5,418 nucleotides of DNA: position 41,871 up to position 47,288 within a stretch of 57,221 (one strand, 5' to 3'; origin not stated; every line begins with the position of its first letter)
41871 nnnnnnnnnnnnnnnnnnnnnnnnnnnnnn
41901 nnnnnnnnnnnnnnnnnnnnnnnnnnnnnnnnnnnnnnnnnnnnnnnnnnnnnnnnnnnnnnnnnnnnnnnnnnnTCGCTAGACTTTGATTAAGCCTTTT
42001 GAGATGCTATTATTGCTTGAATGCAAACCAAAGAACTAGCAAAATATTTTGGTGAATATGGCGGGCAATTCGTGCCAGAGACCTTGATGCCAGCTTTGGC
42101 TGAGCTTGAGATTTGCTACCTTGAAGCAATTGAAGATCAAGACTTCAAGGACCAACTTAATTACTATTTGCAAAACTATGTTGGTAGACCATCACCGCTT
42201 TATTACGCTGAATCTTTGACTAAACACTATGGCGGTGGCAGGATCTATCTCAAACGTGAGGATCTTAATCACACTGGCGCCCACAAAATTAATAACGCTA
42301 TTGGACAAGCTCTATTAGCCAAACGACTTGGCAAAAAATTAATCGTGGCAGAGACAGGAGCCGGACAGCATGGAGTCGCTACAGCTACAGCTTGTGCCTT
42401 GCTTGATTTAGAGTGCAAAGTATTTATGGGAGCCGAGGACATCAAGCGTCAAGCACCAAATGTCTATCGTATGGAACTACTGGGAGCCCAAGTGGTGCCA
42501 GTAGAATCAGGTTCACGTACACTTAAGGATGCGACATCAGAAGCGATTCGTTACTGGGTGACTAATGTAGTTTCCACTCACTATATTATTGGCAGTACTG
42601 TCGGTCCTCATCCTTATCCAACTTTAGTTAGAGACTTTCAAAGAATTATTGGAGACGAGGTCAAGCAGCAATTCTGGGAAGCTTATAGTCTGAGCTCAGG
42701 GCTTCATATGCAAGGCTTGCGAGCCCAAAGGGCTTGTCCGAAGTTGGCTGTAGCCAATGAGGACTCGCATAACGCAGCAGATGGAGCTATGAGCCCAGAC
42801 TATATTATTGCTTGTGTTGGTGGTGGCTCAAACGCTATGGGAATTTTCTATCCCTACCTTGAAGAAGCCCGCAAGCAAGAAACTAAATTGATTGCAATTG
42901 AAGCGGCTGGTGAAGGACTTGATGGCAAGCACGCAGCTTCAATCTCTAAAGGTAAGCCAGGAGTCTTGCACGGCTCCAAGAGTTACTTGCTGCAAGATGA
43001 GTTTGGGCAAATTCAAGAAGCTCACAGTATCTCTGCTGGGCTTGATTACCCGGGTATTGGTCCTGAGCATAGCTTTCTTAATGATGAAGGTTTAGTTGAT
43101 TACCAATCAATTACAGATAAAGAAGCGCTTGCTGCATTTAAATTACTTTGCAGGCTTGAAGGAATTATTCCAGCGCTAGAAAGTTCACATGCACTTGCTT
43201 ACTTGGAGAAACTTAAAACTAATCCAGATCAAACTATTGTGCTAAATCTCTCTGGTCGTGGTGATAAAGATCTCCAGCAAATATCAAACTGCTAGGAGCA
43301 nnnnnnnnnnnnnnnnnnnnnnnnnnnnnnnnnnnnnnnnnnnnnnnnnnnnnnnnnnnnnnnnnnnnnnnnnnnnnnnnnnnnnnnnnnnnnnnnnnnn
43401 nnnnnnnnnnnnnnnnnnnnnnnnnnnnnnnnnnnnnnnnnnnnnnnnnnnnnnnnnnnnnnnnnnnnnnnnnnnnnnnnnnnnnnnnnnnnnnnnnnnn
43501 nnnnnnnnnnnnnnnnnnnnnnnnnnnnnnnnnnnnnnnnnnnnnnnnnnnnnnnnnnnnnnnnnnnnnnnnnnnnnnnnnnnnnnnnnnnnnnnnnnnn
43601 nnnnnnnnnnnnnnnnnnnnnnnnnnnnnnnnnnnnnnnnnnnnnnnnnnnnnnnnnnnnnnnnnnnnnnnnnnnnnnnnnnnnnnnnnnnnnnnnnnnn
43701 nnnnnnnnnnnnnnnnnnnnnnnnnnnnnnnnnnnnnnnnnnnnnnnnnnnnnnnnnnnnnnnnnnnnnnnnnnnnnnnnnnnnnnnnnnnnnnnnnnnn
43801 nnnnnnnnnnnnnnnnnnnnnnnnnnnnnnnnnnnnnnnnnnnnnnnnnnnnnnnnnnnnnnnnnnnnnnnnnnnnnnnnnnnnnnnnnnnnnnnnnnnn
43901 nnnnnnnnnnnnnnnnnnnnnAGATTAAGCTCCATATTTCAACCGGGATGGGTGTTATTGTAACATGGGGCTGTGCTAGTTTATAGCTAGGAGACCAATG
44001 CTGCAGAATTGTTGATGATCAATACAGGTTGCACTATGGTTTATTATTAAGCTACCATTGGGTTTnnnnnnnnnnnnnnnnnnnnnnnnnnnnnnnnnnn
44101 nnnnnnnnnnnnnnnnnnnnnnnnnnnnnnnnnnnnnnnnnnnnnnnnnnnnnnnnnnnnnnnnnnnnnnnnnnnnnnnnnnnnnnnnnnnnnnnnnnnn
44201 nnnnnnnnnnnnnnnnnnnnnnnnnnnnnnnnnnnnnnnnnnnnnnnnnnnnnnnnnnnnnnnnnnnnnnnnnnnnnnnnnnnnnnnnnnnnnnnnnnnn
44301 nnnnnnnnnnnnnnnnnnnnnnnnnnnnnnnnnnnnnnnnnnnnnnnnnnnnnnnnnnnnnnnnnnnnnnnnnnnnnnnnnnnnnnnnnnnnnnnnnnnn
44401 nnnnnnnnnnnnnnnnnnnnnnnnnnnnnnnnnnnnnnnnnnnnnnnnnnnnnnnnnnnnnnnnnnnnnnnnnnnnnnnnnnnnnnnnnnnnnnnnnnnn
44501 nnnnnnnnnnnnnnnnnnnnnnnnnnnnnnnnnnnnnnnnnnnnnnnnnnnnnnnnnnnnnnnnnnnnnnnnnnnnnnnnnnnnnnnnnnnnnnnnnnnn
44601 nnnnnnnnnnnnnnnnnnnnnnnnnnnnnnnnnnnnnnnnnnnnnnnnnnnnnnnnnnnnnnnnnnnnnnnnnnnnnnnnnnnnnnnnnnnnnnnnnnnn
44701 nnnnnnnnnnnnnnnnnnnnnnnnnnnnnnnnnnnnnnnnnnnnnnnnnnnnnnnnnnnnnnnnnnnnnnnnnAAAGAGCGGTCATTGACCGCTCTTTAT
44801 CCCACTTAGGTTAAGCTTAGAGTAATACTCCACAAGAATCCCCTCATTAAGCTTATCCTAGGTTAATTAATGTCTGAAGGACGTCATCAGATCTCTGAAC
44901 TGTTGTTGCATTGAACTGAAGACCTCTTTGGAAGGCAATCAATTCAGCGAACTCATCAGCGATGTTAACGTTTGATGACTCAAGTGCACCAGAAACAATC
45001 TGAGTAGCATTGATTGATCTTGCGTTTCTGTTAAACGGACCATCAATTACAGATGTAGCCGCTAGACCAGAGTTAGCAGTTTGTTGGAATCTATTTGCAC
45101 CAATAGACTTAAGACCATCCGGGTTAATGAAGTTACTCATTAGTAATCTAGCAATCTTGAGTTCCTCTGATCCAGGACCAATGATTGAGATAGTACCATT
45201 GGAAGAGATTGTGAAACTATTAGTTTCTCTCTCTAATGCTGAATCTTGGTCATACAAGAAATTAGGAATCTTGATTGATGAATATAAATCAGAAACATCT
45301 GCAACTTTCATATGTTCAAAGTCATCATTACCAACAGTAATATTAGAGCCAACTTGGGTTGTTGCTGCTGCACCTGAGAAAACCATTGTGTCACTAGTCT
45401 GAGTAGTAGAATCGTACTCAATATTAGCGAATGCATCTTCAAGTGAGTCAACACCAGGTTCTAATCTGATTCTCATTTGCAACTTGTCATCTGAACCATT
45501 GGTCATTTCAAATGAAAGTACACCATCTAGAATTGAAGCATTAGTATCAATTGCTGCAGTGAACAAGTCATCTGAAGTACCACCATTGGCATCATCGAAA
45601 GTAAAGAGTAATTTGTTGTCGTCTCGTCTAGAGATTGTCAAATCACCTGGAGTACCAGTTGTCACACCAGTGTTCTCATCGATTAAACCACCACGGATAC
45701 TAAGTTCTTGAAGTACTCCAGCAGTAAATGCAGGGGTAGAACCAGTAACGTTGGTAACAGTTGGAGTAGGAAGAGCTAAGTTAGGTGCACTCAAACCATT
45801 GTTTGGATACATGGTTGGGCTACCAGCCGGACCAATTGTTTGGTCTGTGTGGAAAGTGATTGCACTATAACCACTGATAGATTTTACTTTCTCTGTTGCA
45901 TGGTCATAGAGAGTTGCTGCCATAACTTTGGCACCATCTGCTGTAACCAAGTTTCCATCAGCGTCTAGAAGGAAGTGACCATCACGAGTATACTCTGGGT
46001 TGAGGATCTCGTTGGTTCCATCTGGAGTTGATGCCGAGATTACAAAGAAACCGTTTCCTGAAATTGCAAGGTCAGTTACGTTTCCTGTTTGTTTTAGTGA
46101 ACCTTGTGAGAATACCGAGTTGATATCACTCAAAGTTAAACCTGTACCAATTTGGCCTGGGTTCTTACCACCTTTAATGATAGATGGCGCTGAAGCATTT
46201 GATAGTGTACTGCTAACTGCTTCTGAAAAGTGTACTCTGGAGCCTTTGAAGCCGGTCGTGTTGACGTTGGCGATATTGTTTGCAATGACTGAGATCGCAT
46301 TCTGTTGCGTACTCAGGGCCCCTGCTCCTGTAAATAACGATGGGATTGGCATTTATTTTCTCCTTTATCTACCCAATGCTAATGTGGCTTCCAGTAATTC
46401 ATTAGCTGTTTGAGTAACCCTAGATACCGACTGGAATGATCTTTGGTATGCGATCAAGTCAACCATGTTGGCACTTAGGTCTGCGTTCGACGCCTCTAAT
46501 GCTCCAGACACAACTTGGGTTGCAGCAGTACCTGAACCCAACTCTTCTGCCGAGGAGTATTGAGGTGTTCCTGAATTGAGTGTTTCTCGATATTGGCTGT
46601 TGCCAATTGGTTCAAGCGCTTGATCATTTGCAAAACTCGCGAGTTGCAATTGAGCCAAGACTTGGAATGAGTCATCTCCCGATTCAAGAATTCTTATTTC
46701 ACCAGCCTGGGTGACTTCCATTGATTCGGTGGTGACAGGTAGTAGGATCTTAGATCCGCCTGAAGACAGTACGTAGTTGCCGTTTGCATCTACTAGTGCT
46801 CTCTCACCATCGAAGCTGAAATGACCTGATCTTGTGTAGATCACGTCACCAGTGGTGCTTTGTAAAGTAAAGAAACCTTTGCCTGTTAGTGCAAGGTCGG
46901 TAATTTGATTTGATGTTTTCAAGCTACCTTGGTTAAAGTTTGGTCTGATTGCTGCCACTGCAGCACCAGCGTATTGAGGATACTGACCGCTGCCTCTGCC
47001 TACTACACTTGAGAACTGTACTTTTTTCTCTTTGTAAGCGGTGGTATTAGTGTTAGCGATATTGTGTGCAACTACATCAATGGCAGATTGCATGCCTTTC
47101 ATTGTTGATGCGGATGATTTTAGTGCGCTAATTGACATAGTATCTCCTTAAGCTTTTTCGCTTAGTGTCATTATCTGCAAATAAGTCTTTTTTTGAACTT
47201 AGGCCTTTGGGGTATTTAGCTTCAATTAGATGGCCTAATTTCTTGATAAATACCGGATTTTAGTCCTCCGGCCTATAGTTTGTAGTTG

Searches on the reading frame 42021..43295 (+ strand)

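Call 84: search_protein_families(library=pfam, proteins=[window:42021-43295:+], max_evalue=0.0001)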
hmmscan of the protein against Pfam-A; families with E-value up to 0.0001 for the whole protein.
window:42021-43295:+ (424 aa): 1 family
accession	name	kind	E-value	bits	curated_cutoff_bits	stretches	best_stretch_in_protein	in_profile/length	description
PF00291.31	PALP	-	1.7e-39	136.4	35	2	55-176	5-122/295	Pyridoxal-phosphate dependent enzyme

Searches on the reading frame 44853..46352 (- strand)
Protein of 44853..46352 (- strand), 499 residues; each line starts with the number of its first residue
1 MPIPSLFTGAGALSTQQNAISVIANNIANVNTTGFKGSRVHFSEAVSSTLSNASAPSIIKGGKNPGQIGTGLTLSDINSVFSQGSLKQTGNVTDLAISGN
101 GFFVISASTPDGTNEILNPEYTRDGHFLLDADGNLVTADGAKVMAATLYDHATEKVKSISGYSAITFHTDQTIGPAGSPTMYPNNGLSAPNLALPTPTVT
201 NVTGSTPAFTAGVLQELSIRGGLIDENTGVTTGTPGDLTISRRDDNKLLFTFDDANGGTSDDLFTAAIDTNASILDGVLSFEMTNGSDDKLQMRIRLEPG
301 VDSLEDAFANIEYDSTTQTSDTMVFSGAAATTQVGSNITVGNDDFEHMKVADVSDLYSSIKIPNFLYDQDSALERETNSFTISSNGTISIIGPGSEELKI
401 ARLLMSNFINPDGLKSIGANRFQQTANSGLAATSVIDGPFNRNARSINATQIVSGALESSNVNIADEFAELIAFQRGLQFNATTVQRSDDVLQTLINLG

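Call 85: search_protein_families(library=pfam, proteins=[window:44853-46352:-], max_evalue=0.0001)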
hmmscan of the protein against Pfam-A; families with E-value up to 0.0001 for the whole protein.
window:44853-46352:- (499 aa): 3 families
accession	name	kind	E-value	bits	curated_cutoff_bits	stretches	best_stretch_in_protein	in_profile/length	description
PF22692.1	LlgE_F_G_D1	-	8.3e-14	51.9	27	1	96-145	1-43/64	Flagellar hook protein FlgE/F/G D1 domain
PF06429.18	Flg_bbr_C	-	1.9e-13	50.1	23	1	454-498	2-46/46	Flagellar basal body rod FlgEFG protein C-terminal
PF00460.25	Flg_bb_rod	-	2.4e-11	43.8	20.7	1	8-36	3-31/31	Flagella basal body rod protein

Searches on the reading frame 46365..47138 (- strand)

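Call 85: search_protein_families(library=pfam, proteins=[window:46365-47138:-], max_evalue=0.0001)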
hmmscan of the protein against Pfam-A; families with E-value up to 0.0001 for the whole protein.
window:46365-47138:- (257 aa): 3 families
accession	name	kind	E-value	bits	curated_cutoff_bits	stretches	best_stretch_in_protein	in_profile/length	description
PF22692.1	LlgE_F_G_D1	-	4.9e-15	55.9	27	1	83-149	1-63/64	Flagellar hook protein FlgE/F/G D1 domain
PF06429.18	Flg_bbr_C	-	9.1e-13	47.9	23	1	211-255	2-46/46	Flagellar basal body rod FlgEFG protein C-terminal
PF00460.25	Flg_bb_rod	-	8.6e-06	26.1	20.7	1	8-36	3-31/31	Flagella basal body rod protein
